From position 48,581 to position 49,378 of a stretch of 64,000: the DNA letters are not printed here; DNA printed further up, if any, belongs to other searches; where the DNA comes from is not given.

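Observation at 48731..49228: Lysine-less BCCP paralog (BADC-like) sitting between accA and accC, in addition to a canonical accB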

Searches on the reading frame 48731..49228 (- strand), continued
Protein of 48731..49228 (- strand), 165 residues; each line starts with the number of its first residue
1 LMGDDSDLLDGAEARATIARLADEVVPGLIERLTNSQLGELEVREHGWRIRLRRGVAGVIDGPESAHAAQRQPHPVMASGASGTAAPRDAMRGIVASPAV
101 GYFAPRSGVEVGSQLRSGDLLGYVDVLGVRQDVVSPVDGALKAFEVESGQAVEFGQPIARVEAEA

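Call 40: predict_structure(alignment_id=A1)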
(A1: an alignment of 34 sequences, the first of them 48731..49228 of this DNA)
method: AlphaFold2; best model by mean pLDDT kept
length: 165 residues; sequences in the alignment: 34
mean_pLDDT: 78.7   pTM: 0.45
mean pLDDT of the five models: 78.7, 77.7, 77.6, 77.4, 74.3
residues with pLDDT >= 90: 70; 70-90: 45; 50-70: 25; < 50: 25
segments of 3 or more residues with pLDDT < 50: 64-70, 82-86, 88-90
pLDDT, mean of each block of 10 residues (from residue 1): 56 79 87 82 84 66 46 49 47 86 96 95 96 95 96 95 84
secondary structure, 60 per line:
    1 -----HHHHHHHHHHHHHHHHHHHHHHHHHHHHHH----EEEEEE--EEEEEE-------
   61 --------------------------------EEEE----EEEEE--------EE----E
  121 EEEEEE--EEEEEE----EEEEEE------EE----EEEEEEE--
elements in order: H6-35 E40-45 E48-53 E93-96 E101-105 E120-126 E129-134 E139-144 E157-163

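Call 41: search_solved_structures(query=A1, max_evalue=0.01, show_alignments=3)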
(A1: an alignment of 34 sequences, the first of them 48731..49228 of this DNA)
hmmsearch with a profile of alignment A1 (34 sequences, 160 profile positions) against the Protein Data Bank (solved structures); distinct sequences matched with E-value up to 0.01: 11.
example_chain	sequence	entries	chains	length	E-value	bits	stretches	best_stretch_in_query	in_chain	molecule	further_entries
4hr7_B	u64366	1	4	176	1.4e-13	54.4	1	22-156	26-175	Biotin carboxyl carrier protein of acetyl-CoA carboxylase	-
1a6x_A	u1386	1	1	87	4.4e-08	36.6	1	88-156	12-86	APO-BIOTIN CARBOXYL CARRIER PROTEIN OF ACETYL-COA CARBOXYLASE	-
3bdo_A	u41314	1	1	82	6.3e-08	36.1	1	89-156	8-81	PROTEIN (ACETYL-COA CARBOXYLASE)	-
1bdo_A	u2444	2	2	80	6.9e-08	36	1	89-156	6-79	ACETYL-COA CARBOXYLASE | PROTEIN (ACETYL-COA CARBOXYLASE)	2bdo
8uxz_B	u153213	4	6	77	8.3e-08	35.7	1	89-156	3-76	Biotin carboxyl carrier protein of acetyl-CoA carboxylase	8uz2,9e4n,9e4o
5gu8_A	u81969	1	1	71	1.2e-05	28.6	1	100-153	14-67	149aa long hypothetical methylmalonyl-CoA decarboxylase gamma chain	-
2d5d_A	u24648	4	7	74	1.4e-05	28.4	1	100-153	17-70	methylmalonyl-CoA decarboxylase gamma chain | 149aa long hypothetical methylmalonyl-CoA decarboxylase gamma chain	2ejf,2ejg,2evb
5gu9_A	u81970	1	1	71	0.00012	25.4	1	100-153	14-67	149aa long hypothetical methylmalonyl-CoA decarboxylase gamma chain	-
5gua_A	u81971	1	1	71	0.00018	24.9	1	100-153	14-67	149aa long hypothetical methylmalonyl-CoA decarboxylase gamma chain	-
8hz4_E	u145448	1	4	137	0.0015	21.8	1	67-155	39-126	Biotin carboxylase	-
9yx0_D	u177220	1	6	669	0.0027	21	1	101-159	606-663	biotin carboxylase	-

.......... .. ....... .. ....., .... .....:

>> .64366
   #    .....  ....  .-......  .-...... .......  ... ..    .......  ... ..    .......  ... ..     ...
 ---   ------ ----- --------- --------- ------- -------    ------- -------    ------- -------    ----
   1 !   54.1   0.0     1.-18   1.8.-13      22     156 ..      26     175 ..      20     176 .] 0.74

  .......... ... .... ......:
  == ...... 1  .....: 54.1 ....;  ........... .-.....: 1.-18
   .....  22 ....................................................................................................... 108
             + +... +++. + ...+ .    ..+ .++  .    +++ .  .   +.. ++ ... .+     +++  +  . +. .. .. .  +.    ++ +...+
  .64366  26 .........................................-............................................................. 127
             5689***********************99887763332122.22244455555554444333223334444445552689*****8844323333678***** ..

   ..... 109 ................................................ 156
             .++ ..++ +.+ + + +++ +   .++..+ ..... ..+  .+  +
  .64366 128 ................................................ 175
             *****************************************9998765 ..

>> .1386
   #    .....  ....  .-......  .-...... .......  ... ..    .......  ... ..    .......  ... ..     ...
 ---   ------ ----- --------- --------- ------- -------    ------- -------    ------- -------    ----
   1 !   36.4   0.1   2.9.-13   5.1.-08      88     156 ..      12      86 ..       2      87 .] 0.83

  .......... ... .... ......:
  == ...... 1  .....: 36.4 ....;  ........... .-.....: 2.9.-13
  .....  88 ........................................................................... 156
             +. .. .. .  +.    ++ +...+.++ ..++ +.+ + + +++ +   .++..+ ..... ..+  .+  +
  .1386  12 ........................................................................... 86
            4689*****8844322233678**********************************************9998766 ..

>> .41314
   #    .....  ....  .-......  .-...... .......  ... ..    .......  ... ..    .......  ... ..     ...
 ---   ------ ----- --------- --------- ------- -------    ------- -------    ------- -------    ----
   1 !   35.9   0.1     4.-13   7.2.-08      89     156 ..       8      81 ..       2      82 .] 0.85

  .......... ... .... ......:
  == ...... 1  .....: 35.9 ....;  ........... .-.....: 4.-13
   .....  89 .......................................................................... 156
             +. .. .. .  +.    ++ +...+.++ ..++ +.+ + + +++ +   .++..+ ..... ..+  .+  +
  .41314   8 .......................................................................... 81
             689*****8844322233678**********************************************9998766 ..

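Call 45: fold_search(model_id=the predicted structure, library=pdb)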
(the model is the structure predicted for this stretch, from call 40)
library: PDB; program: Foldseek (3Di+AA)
matches with E <= 10: 470; with E <= 0.001: 105
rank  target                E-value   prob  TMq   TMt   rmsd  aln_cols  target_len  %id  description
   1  1bdo                  7.4e-07  1.00  0.40  0.81   1.7        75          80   36  STRUCTURE OF THE BIOTINYL DOMAIN OF ACETYL-COENZYME A CARBOXYLASE DETERMINED BY MAD PHASING (released 1996-08-01)
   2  9yx2_A                7.4e-07  1.00  0.42  0.13  14.1       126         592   23  Structure of the long chain acyl-CoA carboxylase complex from Mycobacterium smegmatis with ATP, bicarbonate, and propi (released 2025-11-26)
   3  2evb                  9.4e-07  1.00  0.40  0.85   1.5        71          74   30  Structure of Biotin Carboxyl Carrier Protein (74Val start) from Pyrococcus horikoshi OT3 Ligand Free Form I (released 2006-05-01)
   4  9yx1_A                2.6e-06  1.00  0.41  0.14  11.2       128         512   23  Structure of the long chain acyl-CoA carboxylase complex from Mycobacterium smegmatis (released 2025-11-26)
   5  5ks8_F                3.2e-06  1.00  0.39  0.14  15.1       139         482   15  Crystal structure of two-subunit pyruvate carboxylase from Methylobacillus flagellatus (released 2016-10-19)
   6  5gu8                  3.4e-06  1.00  0.40  0.88   1.4        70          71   30  Structure of biotin carboxyl carrier protein from pyrococcus horikoshi OT3 (delta N79) wild type (released 2017-08-30)
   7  2d5d_A                3.8e-06  1.00  0.40  0.89   1.5        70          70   30  Structure of Biotin Carboxyl Carrier Protein (74Val start) from Pyrococcus horikoshi OT3 Ligand Free Form II (released 2006-05-01)
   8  5gua                  3.8e-06  1.00  0.40  0.89   1.5        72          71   29  Structure of biotin carboxyl carrier protein from pyrococcus horikoshi OT3 (delta N79) A138Y mutant (released 2017-08-30)
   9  4hr7_G                4.6e-06  1.00  0.40  0.84   1.8        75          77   36  Crystal Structure of Biotin Carboxyl Carrier Protein-Biotin Carboxylase Complex from E.coli (released 2013-03-13)
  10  5gu9                  6.2e-06  1.00  0.41  0.91   1.4        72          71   29  Structure of biotin carboxyl carrier protein from pyrococcus horikoshi OT3 (delta N79) A138I mutant (released 2017-08-30)
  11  9yx1_Q                7.4e-06  1.00  0.40  0.13  11.7       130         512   22  Structure of the long chain acyl-CoA carboxylase complex from Mycobacterium smegmatis (released 2025-11-26)
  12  5ks8_D                7.4e-06  1.00  0.39  0.12  14.2       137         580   18  Crystal structure of two-subunit pyruvate carboxylase from Methylobacillus flagellatus (released 2016-10-19)
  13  9yx0_A                8.3e-06  1.00  0.40  0.12   5.3        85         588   30  Structure of the 3-methylcrotonyl-coenzyme A carboxylase from Mycobacterium smegmatis (released 2025-11-26)
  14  2ejf_C                1.2e-05  1.00  0.39  0.91   1.3        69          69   30  Crystal Structure Of The Biotin Protein Ligase (Mutations R48A and K111A) and Biotin Carboxyl Carrier Protein Complex  (released 2008-03-18)
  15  4hr7_D                1.5e-05  1.00  0.40  0.81   1.8        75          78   36  Crystal Structure of Biotin Carboxyl Carrier Protein-Biotin Carboxylase Complex from E.coli (released 2013-03-13)
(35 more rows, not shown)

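Call 59: find_homologous_proteins(query=A3, max_evalue=0.001)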
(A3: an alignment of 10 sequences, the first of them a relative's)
Query A3 (10 sequences) (174 aa, profile of the alignment): 2485 proteins with E <= 0.001 among 8000 candidates; the best 120 are listed.
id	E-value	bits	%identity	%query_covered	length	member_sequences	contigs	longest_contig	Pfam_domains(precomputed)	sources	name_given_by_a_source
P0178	2.3e-56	208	36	92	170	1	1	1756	PF00364.29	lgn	-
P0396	1.2e-55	206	58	98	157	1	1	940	PF00364.29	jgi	jgi:acetyl-CoA carboxylase biotin carboxyl carrier protein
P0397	2.5e-55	205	61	98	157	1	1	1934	PF00364.29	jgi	jgi:acetyl-CoA carboxylase biotin carboxyl carrier protein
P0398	5.1e-55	204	59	98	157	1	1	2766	PF00364.29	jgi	jgi:acetyl-CoA carboxylase biotin carboxyl carrier protein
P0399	9.6e-55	203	59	98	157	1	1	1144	PF00364.29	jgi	jgi:acetyl-CoA carboxylase biotin carboxyl carrier protein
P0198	2.9e-54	201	35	93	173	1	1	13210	-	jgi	jgi:acetyl-CoA carboxylase biotin carboxyl carrier protein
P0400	3.1e-54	201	56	99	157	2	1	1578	PF00364.29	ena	-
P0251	4.3e-54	201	55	99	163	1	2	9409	PF00364.29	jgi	jgi:acetyl-CoA carboxylase biotin carboxyl carrier protein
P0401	4.7e-54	201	41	95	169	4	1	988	PF00364.29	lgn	-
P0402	8.0e-54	200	54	98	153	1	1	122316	PF00364.29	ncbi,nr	ncbi:MAG: hypothetical protein K5924_11530 [Chloroflexi bacterium]|nr:hypothetical protein [Chlorofl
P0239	1.3e-53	199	38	90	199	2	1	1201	-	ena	-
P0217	2.8e-53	198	35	90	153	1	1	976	PF00364.29,PF25919.1,PF25917.1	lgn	-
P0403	3.6e-53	198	58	98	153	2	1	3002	PF00364.29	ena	-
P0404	4.0e-53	198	53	100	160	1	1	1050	PF00364.29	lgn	-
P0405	4.5e-53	197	53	100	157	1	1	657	PF00364.29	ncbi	-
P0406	5.2e-53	197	53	100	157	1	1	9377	PF00364.29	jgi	-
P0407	5.7e-53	197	53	98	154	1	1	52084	PF00364.29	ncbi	-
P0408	6.5e-53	197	53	100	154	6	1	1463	PF00364.29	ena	-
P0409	6.9e-53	197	58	98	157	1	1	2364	PF00364.29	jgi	jgi:acetyl-CoA carboxylase biotin carboxyl carrier protein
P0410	7.7e-53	197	61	98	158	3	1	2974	PF00364.29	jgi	jgi:acetyl-CoA carboxylase biotin carboxyl carrier protein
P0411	9.1e-53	196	57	98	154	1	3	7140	PF00364.29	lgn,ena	-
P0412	9.2e-53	196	60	98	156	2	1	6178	PF00364.29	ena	-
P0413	9.2e-53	196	55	100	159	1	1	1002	PF00364.29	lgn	-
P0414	9.4e-53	196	56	98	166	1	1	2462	PF00364.29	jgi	jgi:acetyl-CoA carboxylase biotin carboxyl carrier protein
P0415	9.4e-53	196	58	98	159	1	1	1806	PF00364.29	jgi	jgi:acetyl-CoA carboxylase biotin carboxyl carrier protein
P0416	9.8e-53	196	56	100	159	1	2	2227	PF00364.29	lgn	-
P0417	9.8e-53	196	54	98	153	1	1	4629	PF00364.29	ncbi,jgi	jgi:acetyl-CoA carboxylase biotin carboxyl carrier protein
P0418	1.1e-52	196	55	98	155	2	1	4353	PF00364.29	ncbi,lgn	-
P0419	1.1e-52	196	59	98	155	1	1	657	PF00364.29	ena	-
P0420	1.2e-52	196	56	87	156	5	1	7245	PF00364.29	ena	-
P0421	1.2e-52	196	56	98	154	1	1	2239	PF00364.29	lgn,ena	-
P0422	1.2e-52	196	53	100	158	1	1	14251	PF00364.29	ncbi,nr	ncbi:MAG TPA: biotin/lipoyl-containing protein [Patescibacteria group bacterium]|nr:biotin/lipoyl-co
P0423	1.4e-52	196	56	100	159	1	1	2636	PF00364.29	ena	-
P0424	1.4e-52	196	56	98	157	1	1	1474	PF00364.29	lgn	-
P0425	1.4e-52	196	52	100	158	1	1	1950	PF00364.29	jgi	jgi:acetyl-CoA carboxylase biotin carboxyl carrier protein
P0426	1.5e-52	196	55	98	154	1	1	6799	PF00364.29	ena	-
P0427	1.6e-52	196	56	88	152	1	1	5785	PF00364.29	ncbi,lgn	-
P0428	1.7e-52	196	59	98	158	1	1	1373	PF00364.29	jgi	jgi:acetyl-CoA carboxylase biotin carboxyl carrier protein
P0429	1.7e-52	196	56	98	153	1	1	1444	PF00364.29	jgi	jgi:biotin carboxyl carrier protein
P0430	1.8e-52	195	58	98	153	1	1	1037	PF00364.29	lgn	-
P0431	1.9e-52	195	57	98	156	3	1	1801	PF00364.29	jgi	jgi:acetyl-CoA carboxylase biotin carboxyl carrier protein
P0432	1.9e-52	195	54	98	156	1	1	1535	PF00364.29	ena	-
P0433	1.9e-52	195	56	98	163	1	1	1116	PF00364.29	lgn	-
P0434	2.0e-52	195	83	41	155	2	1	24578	PF00364.29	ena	-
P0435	2.0e-52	195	58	98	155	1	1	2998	PF00364.29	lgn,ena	-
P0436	2.1e-52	195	60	98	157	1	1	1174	PF00364.29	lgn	-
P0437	2.2e-52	195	59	98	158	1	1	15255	PF00364.29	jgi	jgi:acetyl-CoA carboxylase biotin carboxyl carrier protein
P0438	2.3e-52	195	54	100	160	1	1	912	PF00364.29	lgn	-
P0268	2.3e-52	195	46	99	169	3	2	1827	PF00364.29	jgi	jgi:biotin carboxyl carrier protein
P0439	2.4e-52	195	58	98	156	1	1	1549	PF00364.29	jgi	jgi:biotin carboxyl carrier protein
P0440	2.4e-52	195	56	100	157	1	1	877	PF00364.29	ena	-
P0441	2.5e-52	195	52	100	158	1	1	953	PF00364.29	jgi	jgi:acetyl-CoA carboxylase biotin carboxyl carrier protein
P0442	2.5e-52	195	56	97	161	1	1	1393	PF00364.29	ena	-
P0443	2.5e-52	195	55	98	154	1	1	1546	PF00364.29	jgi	jgi:acetyl-CoA carboxylase biotin carboxyl carrier protein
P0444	2.6e-52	195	56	89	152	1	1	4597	PF00364.29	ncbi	ncbi:MAG: biotin/lipoyl-containing protein [Candidatus Limnocylindria bacterium]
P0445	2.6e-52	195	39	95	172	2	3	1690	PF00364.29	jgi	jgi:biotin carboxyl carrier protein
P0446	2.6e-52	195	58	98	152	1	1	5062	PF00364.29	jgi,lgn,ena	-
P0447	2.8e-52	195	55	100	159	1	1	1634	PF00364.29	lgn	-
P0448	2.8e-52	195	55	94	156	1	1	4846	PF00364.29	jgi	-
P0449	2.9e-52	195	57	98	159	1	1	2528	PF00364.29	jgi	jgi:biotin carboxyl carrier protein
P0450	2.9e-52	195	54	98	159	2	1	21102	PF00364.29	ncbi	ncbi:MAG: biotin/lipoyl-containing protein [Chloroflexota bacterium]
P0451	3.1e-52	195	56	98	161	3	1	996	PF00364.29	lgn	-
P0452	3.2e-52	195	58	98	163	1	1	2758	PF00364.29,PF25919.1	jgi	jgi:acetyl-CoA carboxylase biotin carboxyl carrier protein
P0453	3.3e-52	195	60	98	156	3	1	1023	PF00364.29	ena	-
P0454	3.3e-52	195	52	100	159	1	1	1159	PF00364.29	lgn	-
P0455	3.4e-52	195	58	98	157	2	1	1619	PF00364.29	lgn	-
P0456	3.4e-52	195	60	93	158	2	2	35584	PF00364.29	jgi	jgi:acetyl-CoA carboxylase biotin carboxyl carrier protein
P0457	3.5e-52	195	40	95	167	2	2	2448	PF00364.29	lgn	-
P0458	3.5e-52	195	59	98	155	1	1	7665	PF00364.29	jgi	jgi:acetyl-CoA carboxylase biotin carboxyl carrier protein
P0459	3.8e-52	194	56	98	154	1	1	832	PF00364.29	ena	-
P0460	3.9e-52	194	59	98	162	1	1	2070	PF00364.29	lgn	-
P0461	3.9e-52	194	51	100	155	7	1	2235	PF00364.29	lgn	-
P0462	4.0e-52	194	58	98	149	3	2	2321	PF00364.29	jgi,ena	jgi:biotin carboxyl carrier protein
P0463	4.1e-52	194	59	98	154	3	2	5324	PF00364.29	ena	-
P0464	4.3e-52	194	55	100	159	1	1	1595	PF00364.29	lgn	-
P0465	4.4e-52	194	54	98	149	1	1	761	PF00364.29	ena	-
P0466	4.4e-52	194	56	100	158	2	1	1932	PF00364.29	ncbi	-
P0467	4.5e-52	194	56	98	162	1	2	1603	PF00364.29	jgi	jgi:acetyl-CoA carboxylase biotin carboxyl carrier protein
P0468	4.5e-52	194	58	98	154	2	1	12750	PF00364.29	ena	-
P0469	4.5e-52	194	60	98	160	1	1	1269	PF00364.29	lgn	-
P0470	4.7e-52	194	54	94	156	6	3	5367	PF00364.29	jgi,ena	-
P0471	4.7e-52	194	55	98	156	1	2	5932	PF00364.29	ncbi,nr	ncbi:MAG: hypothetical protein M3O77_05965 [Chloroflexota bacterium]|nr:hypothetical protein [Chloro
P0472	4.7e-52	194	38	91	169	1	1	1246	PF00364.29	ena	-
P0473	4.9e-52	194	60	98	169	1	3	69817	PF00364.29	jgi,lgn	-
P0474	4.9e-52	194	56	97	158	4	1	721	PF00364.29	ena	-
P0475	4.9e-52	194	58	98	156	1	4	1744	PF00364.29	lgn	-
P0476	5.0e-52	194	56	98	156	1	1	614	PF00364.29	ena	-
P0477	5.0e-52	194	59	98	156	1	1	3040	PF00364.29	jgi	jgi:acetyl-CoA carboxylase biotin carboxyl carrier protein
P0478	5.2e-52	194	54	98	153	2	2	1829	PF00364.29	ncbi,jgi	jgi:biotin carboxyl carrier protein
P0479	5.3e-52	194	55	100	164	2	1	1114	PF00364.29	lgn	-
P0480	5.4e-52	194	60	98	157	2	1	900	PF00364.29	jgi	jgi:acetyl-CoA carboxylase biotin carboxyl carrier protein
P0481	5.5e-52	194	41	95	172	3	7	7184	PF00364.29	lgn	-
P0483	5.7e-52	194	41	95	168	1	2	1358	PF00364.29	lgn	-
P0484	5.8e-52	194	54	98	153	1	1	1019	PF00364.29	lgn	-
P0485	5.9e-52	194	56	100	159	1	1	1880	PF00364.29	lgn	-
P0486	5.9e-52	194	58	98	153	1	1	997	PF00364.29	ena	-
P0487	5.9e-52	194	56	98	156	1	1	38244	PF00364.29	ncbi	-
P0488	5.9e-52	194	60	98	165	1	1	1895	PF00364.29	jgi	jgi:acetyl-CoA carboxylase biotin carboxyl carrier protein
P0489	6.1e-52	194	59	98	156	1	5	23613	PF00364.29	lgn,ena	-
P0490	6.2e-52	194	53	100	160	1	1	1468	PF00364.29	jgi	jgi:acetyl-CoA carboxylase biotin carboxyl carrier protein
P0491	6.3e-52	194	54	88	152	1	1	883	PF00364.29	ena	-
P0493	6.5e-52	194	58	98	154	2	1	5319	PF00364.29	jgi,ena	-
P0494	6.5e-52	194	55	98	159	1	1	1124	PF00364.29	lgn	-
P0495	6.7e-52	194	55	98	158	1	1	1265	PF00364.29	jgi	jgi:acetyl-CoA carboxylase biotin carboxyl carrier protein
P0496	6.8e-52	194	58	98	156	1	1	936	PF00364.29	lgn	-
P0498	7.0e-52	194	61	98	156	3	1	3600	PF00364.29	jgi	jgi:acetyl-CoA carboxylase biotin carboxyl carrier protein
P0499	7.1e-52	194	56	98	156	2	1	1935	PF00364.29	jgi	-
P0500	7.2e-52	193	57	98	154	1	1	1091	PF00364.29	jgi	jgi:acetyl-CoA carboxylase biotin carboxyl carrier protein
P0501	7.3e-52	193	61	98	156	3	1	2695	PF00364.29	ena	-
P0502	7.7e-52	193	53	98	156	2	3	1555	PF00364.29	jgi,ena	jgi:acetyl-CoA carboxylase biotin carboxyl carrier protein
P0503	7.9e-52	193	57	98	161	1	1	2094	PF00364.29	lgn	-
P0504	7.9e-52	193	56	89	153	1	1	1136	PF00364.29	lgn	-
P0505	8.1e-52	193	58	98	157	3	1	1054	PF00364.29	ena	-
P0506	8.2e-52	193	58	98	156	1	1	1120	PF00364.29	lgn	-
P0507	8.3e-52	193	51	98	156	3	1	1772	PF00364.29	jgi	jgi:acetyl-CoA carboxylase biotin carboxyl carrier protein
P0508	8.3e-52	193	56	98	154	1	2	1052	PF00364.29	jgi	jgi:acetyl-CoA carboxylase biotin carboxyl carrier protein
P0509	8.4e-52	193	55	98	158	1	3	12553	PF00364.29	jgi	jgi:acetyl-CoA carboxylase biotin carboxyl carrier protein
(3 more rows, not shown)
